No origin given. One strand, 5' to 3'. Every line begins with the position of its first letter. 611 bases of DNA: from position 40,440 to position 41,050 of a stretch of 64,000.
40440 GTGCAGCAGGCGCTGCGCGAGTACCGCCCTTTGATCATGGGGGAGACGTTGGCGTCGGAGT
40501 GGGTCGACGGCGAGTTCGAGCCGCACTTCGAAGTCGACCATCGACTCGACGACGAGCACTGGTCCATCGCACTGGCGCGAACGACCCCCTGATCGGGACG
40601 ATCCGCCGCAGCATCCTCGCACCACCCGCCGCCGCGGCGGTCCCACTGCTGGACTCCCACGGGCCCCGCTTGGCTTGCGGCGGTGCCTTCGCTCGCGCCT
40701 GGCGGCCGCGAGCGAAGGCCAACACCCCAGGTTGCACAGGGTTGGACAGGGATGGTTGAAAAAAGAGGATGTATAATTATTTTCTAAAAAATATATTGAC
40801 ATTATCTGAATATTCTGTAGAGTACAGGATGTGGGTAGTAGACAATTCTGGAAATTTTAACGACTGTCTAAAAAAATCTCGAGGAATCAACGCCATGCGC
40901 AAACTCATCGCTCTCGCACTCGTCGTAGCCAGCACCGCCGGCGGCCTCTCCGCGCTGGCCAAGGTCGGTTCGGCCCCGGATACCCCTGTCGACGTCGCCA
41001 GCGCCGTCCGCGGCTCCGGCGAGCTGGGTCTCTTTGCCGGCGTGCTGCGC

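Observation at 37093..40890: Standalone type-2 IleRS cassette bounded by a hairpin and an AT-rich island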

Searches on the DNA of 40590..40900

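Call 44: search_rna_families(source=window, start=40590, end=40900, threshold=evalue, max_evalue=1)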
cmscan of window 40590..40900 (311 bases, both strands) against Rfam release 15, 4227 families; matches with E-value up to 1: 0.
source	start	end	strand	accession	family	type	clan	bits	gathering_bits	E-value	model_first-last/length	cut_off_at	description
